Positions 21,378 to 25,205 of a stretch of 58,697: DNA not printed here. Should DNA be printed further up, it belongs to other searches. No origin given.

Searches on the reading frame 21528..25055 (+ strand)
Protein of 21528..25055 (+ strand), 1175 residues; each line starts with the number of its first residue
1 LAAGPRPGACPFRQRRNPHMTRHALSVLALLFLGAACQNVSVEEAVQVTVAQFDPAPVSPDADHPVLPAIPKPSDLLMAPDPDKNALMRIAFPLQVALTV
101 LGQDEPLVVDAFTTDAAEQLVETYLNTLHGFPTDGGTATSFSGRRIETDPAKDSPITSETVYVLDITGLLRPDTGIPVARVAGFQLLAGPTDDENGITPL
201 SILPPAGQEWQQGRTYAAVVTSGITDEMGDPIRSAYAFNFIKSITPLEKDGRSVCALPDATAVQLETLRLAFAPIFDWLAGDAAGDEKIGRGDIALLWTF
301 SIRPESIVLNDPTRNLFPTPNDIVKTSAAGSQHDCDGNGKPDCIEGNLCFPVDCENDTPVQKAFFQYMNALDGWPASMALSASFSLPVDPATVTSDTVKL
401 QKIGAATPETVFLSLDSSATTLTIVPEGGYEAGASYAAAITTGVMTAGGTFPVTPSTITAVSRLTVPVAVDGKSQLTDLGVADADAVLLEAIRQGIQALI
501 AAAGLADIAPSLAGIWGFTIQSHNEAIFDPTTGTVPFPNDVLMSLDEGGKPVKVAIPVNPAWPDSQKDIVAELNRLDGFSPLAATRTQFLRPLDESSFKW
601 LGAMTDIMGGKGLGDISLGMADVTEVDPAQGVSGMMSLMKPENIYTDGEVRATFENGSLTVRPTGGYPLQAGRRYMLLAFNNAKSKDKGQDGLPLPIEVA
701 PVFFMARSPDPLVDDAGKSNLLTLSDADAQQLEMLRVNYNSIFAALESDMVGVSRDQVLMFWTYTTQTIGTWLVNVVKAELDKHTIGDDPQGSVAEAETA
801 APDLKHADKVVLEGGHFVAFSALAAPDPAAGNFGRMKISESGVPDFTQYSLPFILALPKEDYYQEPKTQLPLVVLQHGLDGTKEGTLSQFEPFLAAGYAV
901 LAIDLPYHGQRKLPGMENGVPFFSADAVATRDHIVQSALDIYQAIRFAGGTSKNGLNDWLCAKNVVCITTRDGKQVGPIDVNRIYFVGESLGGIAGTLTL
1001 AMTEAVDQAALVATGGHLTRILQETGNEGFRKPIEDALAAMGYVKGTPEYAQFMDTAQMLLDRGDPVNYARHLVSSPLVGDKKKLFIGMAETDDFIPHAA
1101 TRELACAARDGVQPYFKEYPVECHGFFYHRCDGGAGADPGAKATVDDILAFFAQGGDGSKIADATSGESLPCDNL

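Call 50: search_protein_families(library=pfam, proteins=[window:21528-25055:+], max_evalue=0.00001)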
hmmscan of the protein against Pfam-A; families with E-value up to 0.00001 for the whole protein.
window:21528-25055:+ (1175 aa): 1 family
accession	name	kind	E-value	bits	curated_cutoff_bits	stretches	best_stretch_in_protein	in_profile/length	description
PF13205.12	Big_5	-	7.3e-09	36.7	23.6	0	378-446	23-89/105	Bacterial Ig-like domain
